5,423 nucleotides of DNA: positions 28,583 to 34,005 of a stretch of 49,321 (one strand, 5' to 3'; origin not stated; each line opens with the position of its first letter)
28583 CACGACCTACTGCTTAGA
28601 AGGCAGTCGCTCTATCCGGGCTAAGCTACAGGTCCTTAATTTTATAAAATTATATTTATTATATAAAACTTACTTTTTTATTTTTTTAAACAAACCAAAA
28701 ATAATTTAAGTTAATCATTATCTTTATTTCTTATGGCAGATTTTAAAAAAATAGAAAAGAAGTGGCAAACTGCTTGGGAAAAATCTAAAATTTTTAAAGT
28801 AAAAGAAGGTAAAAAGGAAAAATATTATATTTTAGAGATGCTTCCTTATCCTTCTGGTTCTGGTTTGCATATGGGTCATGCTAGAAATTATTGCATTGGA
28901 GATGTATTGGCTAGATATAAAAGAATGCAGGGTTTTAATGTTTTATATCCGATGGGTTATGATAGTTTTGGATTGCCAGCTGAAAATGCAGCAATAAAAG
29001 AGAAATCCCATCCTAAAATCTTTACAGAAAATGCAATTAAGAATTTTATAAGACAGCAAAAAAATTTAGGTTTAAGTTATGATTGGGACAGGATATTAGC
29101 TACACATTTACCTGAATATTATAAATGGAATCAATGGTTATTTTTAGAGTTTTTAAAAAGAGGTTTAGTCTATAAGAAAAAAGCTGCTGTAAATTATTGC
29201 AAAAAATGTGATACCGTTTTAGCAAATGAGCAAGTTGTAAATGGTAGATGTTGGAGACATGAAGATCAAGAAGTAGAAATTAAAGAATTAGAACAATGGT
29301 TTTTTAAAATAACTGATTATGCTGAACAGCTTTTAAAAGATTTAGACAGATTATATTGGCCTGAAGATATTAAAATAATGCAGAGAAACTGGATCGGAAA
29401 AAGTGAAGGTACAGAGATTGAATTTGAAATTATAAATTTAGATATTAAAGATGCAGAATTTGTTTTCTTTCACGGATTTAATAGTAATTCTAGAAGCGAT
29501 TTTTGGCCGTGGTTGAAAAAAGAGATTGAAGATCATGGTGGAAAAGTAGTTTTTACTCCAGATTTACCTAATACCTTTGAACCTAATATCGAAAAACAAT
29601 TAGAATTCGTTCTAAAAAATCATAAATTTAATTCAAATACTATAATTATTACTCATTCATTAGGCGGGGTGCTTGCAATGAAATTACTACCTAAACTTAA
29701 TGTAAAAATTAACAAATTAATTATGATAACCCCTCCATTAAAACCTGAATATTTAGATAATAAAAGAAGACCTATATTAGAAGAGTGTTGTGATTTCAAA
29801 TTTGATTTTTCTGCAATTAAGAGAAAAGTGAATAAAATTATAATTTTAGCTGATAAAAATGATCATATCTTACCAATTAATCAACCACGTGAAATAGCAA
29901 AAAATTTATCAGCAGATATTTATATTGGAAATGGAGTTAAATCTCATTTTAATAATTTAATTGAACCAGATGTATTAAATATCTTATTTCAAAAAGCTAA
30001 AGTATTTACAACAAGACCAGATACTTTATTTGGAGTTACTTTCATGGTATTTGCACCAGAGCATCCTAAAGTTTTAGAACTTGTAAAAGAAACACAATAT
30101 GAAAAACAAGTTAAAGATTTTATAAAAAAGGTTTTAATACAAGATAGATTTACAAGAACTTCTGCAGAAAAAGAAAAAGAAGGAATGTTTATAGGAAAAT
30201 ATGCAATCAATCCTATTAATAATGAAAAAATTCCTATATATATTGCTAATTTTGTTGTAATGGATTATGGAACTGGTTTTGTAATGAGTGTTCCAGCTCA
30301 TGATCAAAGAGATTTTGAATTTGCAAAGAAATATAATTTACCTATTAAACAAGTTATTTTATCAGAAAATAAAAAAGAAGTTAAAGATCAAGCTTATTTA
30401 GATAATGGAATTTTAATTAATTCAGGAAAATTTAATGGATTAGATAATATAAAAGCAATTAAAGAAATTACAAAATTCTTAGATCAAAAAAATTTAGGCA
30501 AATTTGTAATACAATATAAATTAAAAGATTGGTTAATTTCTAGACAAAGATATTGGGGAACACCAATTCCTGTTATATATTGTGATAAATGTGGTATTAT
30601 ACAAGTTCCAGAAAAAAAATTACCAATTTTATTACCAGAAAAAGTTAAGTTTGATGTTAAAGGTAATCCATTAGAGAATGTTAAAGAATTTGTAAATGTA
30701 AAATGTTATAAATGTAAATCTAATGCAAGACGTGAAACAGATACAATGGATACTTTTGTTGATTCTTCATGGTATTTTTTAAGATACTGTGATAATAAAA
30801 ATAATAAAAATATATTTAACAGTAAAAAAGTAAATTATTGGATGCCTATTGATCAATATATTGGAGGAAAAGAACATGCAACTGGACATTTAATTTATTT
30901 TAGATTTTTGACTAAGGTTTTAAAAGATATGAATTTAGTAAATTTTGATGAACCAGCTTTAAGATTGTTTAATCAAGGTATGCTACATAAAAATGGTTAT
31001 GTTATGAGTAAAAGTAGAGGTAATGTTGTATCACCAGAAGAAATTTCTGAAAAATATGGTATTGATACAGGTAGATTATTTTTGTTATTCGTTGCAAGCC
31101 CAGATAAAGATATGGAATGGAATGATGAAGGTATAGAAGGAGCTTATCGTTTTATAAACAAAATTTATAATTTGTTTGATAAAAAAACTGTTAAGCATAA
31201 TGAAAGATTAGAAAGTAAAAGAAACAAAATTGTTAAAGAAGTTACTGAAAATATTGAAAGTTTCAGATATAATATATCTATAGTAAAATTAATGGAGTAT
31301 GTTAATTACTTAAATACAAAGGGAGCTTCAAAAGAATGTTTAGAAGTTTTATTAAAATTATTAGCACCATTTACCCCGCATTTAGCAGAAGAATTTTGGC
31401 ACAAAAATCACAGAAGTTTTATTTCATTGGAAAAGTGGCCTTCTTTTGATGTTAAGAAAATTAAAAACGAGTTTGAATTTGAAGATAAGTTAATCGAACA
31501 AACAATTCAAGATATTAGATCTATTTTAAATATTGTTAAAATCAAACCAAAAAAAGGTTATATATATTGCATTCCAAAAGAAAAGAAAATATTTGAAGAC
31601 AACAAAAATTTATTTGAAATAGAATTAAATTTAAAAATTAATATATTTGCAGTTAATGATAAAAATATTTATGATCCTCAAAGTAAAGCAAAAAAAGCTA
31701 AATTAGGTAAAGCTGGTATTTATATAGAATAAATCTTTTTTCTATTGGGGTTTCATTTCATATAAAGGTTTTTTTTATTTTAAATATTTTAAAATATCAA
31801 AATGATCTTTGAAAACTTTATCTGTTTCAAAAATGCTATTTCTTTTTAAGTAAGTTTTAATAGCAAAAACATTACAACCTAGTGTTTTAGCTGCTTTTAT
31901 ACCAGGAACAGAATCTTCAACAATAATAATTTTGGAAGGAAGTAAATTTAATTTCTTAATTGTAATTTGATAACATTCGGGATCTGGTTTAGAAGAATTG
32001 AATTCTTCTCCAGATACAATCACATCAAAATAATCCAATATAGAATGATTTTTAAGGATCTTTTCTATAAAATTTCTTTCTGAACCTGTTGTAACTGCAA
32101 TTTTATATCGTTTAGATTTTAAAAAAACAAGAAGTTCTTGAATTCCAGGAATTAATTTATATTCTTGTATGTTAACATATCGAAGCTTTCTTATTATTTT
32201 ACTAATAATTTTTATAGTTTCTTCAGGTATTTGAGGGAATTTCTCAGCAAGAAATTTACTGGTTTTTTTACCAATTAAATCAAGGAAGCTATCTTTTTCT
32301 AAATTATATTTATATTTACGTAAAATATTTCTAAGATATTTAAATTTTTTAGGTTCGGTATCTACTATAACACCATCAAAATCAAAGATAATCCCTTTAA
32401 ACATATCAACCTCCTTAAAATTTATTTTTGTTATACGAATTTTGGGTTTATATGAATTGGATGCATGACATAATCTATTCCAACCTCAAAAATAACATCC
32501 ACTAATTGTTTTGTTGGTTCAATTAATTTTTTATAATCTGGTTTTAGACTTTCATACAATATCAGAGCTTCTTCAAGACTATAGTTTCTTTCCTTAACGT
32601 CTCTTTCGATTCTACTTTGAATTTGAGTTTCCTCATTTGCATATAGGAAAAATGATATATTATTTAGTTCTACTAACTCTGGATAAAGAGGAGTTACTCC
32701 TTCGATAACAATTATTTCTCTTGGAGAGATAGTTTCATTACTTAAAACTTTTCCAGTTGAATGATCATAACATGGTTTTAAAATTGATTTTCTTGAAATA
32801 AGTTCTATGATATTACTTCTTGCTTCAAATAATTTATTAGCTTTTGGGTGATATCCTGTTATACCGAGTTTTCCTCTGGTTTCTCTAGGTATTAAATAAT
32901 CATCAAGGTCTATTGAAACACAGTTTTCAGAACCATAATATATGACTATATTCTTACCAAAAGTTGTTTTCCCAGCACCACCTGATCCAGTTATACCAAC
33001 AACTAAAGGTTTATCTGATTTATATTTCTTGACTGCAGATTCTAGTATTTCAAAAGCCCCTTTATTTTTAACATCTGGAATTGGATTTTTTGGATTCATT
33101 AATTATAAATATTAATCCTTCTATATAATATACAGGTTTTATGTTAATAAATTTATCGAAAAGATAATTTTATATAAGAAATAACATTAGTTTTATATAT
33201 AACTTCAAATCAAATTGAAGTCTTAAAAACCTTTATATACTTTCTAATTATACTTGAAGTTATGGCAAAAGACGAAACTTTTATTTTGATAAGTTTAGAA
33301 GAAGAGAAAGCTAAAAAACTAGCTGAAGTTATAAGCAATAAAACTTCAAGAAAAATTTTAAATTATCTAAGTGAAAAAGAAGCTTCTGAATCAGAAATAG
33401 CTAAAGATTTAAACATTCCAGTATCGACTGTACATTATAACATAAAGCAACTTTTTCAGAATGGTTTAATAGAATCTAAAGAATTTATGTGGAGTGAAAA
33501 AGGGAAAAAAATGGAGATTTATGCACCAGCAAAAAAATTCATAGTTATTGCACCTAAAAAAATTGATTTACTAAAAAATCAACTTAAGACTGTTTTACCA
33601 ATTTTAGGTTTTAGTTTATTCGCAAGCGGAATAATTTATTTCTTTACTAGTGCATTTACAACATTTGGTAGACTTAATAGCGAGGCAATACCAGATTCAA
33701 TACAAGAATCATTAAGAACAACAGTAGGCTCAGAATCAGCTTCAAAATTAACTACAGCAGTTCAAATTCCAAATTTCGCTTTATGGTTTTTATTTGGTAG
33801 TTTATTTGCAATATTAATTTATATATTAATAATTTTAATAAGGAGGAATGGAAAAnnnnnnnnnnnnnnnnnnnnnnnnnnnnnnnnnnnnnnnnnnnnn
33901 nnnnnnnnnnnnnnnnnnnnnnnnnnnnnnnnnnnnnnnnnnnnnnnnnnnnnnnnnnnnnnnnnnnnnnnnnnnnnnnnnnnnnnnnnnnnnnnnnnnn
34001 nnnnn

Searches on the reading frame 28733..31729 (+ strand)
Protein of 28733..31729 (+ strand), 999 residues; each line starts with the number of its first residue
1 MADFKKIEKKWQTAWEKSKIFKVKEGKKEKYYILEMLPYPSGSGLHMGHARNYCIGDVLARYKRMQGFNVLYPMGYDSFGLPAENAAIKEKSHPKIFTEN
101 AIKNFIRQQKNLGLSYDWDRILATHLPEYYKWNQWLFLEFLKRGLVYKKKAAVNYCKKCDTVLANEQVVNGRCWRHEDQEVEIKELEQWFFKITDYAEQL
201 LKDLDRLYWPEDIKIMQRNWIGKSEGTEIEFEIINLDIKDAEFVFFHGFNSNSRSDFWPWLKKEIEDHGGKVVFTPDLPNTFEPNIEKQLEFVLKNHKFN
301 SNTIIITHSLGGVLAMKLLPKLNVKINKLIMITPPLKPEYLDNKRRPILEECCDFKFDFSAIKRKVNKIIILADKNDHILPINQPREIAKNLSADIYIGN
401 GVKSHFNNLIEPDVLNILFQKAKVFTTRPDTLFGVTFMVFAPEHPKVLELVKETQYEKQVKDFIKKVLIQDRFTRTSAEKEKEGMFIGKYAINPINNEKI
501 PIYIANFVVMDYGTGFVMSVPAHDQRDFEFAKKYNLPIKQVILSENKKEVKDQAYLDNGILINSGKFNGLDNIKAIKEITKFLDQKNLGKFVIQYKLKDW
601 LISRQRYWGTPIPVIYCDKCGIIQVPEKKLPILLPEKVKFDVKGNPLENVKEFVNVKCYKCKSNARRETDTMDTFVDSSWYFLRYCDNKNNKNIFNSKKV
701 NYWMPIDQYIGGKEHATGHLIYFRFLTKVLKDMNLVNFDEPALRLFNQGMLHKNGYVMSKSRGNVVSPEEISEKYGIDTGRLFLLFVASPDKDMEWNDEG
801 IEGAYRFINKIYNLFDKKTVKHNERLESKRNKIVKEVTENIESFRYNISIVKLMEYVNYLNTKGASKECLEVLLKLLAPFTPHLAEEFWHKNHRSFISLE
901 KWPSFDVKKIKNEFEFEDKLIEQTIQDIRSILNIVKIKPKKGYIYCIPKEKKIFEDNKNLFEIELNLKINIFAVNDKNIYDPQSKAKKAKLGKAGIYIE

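Call 78: search_protein_families(library=pfam, proteins=[window:28733-31729:+], max_evalue=0.00001)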
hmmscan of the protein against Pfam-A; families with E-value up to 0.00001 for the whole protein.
window:28733-31729:+ (999 aa): 6 families
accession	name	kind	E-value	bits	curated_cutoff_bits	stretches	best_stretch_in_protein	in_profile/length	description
PF13603.12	tRNA-synt_1_2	-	4.1e-66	222.5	25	1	421-583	22-184/185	Leucyl-tRNA synthetase, editing domain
PF00133.28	tRNA-synt_1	-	5.4e-49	167.5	22.7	2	11-221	2-225/414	tRNA synthetases class I (I, L, M and V)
PF09334.17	tRNA-synt_1g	-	5.1e-34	118.1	20.1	2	33-174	3-140/391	tRNA synthetases class I (M)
PF08264.19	Anticodon_1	-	1.5e-19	70.7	25.1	1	826-941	4-145/148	Anticodon-binding domain of tRNA ligase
PF01406.26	tRNA-synt_1e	-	3.5e-07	30.3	27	0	45-114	23-92/301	tRNA synthetases class I (C) catalytic domain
PF06821.19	Ser_hydrolase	-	1.7e-06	28.5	22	1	247-407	5-155/172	Serine hydrolase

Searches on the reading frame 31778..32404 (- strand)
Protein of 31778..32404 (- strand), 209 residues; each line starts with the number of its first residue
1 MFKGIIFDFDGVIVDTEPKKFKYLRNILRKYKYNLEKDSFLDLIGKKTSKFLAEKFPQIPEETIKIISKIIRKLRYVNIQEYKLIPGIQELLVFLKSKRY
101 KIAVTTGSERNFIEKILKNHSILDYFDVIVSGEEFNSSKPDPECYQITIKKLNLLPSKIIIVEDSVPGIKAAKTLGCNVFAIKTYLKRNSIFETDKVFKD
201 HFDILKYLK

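Call 78: search_protein_families(library=pfam, proteins=[window:31778-32404:-], max_evalue=0.00001)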
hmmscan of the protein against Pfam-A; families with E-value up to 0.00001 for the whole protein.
window:31778-32404:- (209 aa): 2 families
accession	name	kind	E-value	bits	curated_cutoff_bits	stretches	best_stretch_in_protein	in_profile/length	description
PF13419.12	HAD_2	-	1.6e-39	136.3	23.8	1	5-182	1-178/178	Haloacid dehalogenase-like hydrolase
PF00702.32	Hydrolase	-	4e-29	102.8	26.4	1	3-176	2-191/191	haloacid dehalogenase-like hydrolase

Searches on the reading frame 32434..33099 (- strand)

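Call 78: search_protein_families(library=pfam, proteins=[window:32434-33099:-], max_evalue=0.00001)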
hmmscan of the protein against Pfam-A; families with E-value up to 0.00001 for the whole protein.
window:32434-33099:- (222 aa): 1 family
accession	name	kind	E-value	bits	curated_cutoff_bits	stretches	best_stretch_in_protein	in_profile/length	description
PF00485.24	PRK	-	2.2e-27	96.6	22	1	33-207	1-190/196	Phosphoribulokinase / Uridine kinase family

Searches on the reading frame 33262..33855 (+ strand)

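Call 79: search_protein_families(library=pfam, proteins=[window:33262-33855:+], max_evalue=0.00001)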
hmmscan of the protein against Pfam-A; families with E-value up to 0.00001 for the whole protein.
window:33262-33855:+ (198 aa): 3 families
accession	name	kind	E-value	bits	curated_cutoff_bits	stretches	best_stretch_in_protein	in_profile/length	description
PF12840.13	HTH_20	-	4.2e-10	39.9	27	1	25-72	2-50/51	Helix-turn-helix domain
PF13412.12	HTH_24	-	9e-08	32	21.9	1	26-71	2-48/48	Winged helix-turn-helix DNA-binding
PF01022.26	HTH_5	-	1.6e-07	31.5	22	1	27-72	2-47/47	Bacterial regulatory protein, arsR family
